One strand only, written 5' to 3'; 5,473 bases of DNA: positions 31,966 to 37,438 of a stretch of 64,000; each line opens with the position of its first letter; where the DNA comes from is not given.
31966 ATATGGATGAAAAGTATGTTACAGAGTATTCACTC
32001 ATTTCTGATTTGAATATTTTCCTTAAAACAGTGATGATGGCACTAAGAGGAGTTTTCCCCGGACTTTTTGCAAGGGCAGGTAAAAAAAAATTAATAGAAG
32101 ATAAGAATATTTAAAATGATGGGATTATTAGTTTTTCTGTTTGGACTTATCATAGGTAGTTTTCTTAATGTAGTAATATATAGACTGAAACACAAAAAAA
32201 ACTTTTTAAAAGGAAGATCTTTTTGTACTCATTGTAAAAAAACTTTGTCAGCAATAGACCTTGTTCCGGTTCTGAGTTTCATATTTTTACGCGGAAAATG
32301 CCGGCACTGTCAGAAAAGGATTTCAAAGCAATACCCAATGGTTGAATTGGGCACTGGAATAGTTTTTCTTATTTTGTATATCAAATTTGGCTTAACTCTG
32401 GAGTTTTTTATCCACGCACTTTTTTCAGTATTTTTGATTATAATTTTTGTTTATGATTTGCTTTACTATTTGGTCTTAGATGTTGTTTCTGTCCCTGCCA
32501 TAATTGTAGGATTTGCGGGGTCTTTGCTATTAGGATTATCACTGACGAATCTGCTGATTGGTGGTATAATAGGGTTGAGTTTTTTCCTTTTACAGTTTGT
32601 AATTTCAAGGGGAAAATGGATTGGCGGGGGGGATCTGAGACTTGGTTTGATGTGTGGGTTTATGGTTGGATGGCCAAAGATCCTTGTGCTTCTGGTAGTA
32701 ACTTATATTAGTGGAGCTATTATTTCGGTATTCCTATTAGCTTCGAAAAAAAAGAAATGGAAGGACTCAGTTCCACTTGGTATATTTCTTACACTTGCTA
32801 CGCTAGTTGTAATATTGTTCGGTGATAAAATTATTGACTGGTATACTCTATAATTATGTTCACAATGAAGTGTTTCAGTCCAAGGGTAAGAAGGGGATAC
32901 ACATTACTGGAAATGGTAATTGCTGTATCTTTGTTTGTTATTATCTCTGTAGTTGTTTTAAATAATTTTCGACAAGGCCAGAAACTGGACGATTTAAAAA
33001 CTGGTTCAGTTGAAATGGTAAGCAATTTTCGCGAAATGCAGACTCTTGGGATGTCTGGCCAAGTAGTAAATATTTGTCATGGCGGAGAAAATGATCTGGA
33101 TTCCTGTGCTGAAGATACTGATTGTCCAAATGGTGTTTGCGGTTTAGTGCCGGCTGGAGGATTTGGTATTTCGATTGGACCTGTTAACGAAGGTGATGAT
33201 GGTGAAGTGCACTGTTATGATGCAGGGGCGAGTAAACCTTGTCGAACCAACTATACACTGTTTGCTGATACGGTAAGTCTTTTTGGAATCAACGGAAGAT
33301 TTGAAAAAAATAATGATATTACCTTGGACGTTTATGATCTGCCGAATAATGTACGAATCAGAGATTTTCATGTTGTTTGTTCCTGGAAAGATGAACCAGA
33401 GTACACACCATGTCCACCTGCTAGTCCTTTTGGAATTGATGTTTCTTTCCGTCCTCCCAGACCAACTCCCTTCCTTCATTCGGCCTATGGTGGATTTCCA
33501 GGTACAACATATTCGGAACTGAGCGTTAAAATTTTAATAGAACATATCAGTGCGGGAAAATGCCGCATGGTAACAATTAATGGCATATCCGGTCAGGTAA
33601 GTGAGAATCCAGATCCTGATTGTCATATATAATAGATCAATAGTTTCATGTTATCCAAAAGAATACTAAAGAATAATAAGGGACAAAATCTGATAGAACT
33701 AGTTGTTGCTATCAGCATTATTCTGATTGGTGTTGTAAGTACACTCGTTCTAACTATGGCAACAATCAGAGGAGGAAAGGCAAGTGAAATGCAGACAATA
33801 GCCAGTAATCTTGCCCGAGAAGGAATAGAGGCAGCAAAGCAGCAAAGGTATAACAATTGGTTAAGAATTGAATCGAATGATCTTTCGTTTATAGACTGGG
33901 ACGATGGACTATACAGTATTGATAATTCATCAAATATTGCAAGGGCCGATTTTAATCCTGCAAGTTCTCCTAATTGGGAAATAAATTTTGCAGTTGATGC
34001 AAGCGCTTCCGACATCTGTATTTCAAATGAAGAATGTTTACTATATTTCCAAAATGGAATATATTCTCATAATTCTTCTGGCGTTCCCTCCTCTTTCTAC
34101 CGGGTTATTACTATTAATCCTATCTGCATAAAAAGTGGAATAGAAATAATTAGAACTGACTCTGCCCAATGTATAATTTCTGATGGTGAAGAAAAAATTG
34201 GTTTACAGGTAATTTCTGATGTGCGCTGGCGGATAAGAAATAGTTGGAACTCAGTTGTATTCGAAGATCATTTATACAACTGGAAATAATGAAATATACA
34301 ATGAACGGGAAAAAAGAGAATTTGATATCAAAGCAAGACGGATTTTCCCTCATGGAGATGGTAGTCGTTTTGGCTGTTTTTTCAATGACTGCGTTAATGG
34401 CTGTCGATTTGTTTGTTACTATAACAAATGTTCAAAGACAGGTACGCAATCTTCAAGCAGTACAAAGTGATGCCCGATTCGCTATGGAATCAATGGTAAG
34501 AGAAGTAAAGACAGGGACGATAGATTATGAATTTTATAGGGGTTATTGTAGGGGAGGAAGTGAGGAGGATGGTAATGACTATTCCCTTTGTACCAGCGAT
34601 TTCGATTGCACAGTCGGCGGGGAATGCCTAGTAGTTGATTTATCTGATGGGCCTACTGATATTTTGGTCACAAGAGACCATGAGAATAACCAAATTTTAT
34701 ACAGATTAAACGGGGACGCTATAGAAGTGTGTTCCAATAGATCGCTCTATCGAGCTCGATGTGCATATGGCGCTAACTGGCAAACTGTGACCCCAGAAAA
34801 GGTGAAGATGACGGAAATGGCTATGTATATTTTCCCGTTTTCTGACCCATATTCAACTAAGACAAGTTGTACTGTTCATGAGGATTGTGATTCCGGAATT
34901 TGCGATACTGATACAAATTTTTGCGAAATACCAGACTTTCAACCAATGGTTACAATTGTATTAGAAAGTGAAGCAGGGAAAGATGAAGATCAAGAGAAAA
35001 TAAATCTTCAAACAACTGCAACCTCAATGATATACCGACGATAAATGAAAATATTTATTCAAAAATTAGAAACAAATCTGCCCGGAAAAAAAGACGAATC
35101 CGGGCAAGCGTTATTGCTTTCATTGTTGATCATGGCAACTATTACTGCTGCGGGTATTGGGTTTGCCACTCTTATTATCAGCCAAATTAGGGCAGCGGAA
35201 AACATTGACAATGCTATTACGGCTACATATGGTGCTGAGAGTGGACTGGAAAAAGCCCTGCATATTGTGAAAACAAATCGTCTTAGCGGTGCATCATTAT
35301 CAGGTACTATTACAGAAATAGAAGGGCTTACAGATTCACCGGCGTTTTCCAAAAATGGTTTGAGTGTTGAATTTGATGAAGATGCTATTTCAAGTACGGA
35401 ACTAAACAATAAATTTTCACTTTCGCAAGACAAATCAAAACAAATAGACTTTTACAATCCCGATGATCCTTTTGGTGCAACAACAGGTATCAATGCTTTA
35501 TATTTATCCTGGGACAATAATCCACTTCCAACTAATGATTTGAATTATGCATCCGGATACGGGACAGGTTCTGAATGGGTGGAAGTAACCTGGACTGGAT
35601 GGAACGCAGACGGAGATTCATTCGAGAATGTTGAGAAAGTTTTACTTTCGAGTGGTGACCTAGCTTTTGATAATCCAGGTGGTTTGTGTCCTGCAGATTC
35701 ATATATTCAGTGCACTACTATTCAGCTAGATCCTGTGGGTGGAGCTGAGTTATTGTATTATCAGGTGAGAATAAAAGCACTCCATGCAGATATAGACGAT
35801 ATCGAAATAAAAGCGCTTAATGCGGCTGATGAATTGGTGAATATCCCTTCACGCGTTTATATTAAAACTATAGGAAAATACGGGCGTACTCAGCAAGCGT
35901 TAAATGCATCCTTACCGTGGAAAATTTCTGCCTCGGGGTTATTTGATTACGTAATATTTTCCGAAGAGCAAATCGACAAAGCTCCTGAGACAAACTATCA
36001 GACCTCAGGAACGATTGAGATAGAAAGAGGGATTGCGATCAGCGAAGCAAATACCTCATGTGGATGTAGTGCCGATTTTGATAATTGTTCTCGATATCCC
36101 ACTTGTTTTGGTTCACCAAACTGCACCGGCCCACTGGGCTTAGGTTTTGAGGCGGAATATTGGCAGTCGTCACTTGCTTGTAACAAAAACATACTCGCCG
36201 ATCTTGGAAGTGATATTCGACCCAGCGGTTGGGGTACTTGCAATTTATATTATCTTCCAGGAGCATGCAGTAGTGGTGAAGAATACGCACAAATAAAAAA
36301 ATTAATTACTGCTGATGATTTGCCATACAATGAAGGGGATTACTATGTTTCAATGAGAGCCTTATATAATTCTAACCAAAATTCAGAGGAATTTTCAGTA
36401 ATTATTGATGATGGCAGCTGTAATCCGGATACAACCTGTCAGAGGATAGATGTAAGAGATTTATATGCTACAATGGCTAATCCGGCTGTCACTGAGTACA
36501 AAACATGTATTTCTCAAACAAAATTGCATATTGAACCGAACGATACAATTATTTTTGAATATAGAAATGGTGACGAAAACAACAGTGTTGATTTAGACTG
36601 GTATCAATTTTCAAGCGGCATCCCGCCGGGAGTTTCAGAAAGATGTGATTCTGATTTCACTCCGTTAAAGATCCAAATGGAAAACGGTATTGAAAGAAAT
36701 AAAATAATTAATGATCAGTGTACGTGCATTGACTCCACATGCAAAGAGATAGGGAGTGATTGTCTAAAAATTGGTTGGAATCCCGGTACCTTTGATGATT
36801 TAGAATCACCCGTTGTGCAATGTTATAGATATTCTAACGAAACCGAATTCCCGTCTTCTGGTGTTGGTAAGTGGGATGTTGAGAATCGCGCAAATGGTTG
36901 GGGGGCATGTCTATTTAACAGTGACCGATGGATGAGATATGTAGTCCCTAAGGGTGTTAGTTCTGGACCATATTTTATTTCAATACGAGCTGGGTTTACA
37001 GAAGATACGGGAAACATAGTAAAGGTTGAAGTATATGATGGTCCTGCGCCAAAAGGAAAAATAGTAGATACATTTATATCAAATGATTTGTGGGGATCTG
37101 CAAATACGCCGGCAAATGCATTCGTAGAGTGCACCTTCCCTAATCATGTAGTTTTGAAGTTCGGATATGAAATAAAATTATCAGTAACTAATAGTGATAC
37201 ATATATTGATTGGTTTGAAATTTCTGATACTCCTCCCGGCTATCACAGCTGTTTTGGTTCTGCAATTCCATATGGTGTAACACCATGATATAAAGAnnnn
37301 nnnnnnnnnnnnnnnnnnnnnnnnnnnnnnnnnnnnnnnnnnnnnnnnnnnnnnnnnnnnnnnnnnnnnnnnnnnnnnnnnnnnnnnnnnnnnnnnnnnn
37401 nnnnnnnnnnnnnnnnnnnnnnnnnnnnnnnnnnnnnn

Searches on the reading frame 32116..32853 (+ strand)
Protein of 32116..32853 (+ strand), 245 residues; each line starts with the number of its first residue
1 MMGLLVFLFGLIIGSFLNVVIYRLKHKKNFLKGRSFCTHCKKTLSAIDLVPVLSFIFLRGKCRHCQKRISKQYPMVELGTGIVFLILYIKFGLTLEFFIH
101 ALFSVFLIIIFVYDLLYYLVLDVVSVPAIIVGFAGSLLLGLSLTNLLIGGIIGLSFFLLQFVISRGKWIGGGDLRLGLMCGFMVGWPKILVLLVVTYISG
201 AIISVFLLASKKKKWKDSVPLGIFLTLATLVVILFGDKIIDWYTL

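Call 89: search_protein_families(library=pfam, proteins=[window:32116-32853:+], max_evalue=0.1)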
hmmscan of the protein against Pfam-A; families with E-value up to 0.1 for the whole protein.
window:32116-32853:+ (245 aa): 5 families
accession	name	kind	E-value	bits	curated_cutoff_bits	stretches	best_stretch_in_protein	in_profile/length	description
PF06750.18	A24_N_bact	-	8e-34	116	23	1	8-91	1-84/84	Bacterial Peptidase A24 N-terminal domain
PF01478.23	Peptidase_A24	-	5.1e-10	40.2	26.5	1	102-204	2-103/104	Type IV leader peptidase family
PF02892.21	zf-BED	-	0.072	13.6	20.6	0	61-72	18-29/44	BED zinc finger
PF12773.13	DZR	-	0.079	13.6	27.3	0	32-70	10-35/45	Double zinc ribbon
PF01891.21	CbiM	-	0.099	12.9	23.1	1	61-202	26-164/205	Cobalt uptake substrate-specific transmembrane region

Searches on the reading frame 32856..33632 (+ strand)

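Call 89: search_protein_families(library=pfam, proteins=[window:32856-33632:+], max_evalue=0.1)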
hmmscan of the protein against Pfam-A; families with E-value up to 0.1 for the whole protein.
window:32856-33632:+ (258 aa): 2 families
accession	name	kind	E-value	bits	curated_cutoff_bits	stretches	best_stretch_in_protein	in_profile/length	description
PF07963.17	N_methyl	-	2e-05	24.4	21.2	1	10-35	2-27/27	Prokaryotic N-terminal methylation motif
PF11773.13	ComGE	-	0.014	15.7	25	1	17-55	2-40/82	Competence system putative prepilin ComGE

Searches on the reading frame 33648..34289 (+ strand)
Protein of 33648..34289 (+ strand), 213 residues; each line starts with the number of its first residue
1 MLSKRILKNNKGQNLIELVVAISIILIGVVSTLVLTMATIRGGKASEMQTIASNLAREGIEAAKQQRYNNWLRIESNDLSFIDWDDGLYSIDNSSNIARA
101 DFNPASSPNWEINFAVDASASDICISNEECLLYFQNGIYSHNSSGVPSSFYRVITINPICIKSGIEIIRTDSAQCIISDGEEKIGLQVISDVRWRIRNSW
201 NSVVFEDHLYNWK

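Call 89: search_protein_families(library=pfam, proteins=[window:33648-34289:+], max_evalue=0.1)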
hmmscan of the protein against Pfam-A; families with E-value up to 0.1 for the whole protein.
window:33648-34289:+ (213 aa): 1 family
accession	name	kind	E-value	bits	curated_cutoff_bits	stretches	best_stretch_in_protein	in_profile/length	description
PF07963.17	N_methyl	-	0.011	15.7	21.2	1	8-31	2-25/27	Prokaryotic N-terminal methylation motif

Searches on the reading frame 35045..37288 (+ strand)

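Call 54: search_protein_families(library=pfam, proteins=[window:35045-37288:+], max_evalue=0.1)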
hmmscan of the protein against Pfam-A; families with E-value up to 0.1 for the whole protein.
window:35045-37288:+ (747 aa): 2 families
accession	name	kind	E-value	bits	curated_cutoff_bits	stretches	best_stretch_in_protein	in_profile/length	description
PF25626.1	Plectro_ORF9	-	0.022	15.6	27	0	27-54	5-32/77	Plectrovirus ORF9 capsid protein family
PF18206.8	Porphyrn_cat_1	-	0.037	15.1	27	0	462-508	36-83/105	Porphyranase beta-sandwich domain 1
